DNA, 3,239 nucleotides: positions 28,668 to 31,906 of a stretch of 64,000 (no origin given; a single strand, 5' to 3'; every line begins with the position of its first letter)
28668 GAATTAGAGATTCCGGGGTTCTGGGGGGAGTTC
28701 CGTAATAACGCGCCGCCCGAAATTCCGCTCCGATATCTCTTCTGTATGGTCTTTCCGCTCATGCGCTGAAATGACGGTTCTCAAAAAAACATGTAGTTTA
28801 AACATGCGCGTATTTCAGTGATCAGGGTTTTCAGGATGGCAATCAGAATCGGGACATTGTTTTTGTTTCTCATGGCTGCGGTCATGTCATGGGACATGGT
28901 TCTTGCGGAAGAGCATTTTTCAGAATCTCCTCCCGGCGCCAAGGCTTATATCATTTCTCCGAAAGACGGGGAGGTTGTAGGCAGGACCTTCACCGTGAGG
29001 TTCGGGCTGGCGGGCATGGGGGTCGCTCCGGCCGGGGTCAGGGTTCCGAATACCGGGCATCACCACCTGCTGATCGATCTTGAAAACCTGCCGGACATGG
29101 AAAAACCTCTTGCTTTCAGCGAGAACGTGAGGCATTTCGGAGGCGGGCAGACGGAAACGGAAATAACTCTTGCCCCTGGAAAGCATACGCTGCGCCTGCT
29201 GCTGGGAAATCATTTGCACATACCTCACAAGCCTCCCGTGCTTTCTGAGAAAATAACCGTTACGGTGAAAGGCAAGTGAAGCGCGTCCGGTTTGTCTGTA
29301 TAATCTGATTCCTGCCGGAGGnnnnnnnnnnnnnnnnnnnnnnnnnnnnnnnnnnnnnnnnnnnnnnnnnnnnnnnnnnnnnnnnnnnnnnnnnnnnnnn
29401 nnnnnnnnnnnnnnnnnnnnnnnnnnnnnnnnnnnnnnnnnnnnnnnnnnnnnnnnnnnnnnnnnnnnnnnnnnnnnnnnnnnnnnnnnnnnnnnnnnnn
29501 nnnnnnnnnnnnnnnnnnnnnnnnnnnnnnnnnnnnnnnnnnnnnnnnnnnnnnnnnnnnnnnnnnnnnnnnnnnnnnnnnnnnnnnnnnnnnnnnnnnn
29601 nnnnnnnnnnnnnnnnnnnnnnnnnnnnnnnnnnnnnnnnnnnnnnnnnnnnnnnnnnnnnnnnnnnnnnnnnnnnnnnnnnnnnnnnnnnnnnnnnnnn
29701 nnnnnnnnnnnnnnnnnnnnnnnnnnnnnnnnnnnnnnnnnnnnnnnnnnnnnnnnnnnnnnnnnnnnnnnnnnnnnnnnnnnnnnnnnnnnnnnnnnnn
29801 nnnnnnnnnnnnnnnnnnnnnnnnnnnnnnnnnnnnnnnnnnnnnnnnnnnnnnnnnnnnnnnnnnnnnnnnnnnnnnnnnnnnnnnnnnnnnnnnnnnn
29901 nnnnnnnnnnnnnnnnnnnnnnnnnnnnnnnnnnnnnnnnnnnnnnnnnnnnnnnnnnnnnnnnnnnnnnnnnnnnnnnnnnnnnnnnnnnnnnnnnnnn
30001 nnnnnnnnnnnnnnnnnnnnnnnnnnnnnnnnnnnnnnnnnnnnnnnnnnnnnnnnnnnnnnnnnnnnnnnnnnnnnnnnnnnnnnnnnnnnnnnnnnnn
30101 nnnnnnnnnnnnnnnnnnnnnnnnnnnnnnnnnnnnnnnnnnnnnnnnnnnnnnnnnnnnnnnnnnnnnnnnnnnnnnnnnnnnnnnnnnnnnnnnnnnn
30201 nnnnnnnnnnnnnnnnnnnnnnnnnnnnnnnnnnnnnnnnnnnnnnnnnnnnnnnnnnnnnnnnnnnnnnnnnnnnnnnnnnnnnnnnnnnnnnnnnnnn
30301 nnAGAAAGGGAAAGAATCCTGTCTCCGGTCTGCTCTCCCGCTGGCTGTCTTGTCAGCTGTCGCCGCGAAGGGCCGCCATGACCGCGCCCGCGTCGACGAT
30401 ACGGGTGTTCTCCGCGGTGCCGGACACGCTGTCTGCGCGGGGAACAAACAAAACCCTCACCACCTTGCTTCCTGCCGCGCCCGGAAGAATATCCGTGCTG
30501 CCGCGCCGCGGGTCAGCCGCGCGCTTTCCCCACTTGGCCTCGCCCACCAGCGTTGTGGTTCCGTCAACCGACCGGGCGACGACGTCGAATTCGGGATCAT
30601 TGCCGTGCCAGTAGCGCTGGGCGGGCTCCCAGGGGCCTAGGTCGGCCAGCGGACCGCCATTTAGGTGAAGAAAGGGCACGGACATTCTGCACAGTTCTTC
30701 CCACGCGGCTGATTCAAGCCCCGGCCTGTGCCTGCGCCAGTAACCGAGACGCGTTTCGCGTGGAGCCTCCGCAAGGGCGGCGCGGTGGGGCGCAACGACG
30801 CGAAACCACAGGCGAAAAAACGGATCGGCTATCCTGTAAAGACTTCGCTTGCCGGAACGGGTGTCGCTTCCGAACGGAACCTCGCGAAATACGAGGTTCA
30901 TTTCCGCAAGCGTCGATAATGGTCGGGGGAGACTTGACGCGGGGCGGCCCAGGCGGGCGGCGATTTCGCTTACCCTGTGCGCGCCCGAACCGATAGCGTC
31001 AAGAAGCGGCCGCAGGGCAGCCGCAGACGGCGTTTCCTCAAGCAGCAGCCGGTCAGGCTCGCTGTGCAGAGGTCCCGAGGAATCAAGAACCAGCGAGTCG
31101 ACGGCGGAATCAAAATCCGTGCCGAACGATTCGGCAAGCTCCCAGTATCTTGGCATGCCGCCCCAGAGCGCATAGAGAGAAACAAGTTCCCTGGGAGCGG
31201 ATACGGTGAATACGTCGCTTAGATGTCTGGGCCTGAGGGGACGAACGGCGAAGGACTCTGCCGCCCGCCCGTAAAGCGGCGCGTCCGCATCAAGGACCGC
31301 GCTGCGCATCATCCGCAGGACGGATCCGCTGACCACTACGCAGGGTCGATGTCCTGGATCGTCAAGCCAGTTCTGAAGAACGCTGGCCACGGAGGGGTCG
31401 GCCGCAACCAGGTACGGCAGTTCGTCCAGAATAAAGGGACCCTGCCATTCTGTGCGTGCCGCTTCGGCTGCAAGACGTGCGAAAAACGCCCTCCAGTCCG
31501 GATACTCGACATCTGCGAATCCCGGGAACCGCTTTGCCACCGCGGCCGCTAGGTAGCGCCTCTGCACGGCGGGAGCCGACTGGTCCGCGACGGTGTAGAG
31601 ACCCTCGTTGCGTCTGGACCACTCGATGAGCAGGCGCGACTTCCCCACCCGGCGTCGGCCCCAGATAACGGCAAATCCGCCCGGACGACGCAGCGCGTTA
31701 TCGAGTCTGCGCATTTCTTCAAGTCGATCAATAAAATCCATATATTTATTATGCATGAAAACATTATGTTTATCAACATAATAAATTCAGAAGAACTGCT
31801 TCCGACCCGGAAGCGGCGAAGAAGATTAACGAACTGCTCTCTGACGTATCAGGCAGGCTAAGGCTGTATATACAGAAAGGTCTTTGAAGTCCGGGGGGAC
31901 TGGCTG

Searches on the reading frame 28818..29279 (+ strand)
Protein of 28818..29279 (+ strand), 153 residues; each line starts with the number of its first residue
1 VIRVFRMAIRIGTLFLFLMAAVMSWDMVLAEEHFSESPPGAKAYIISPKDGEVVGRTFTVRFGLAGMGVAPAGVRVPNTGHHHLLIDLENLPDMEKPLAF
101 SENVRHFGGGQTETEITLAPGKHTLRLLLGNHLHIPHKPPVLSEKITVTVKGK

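Call 62: search_protein_families(library=pfam, proteins=[window:28818-29279:+], max_evalue=0.00001)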
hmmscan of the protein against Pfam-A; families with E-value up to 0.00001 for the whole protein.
window:28818-29279:+ (153 aa): 1 family
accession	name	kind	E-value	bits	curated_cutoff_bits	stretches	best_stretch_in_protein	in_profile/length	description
PF14347.11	DUF4399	-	2.5e-36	124.4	28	1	60-151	1-91/91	Domain of unknown function (DUF4399)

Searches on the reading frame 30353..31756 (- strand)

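Call 62: search_protein_families(library=pfam, proteins=[window:30353-31756:-], max_evalue=0.00001)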
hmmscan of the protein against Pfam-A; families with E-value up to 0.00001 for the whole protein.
window:30353-31756:- (467 aa): 2 families
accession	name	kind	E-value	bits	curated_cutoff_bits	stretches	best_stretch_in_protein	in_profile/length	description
PF01637.24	ATPase_2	-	2.3e-08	34.6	33.2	1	8-203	1-220/225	ATPase domain predominantly from Archaea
PF03008.20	DUF234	-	1.6e-06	28.9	22.5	1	317-411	1-91/100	Archaea bacterial proteins of unknown function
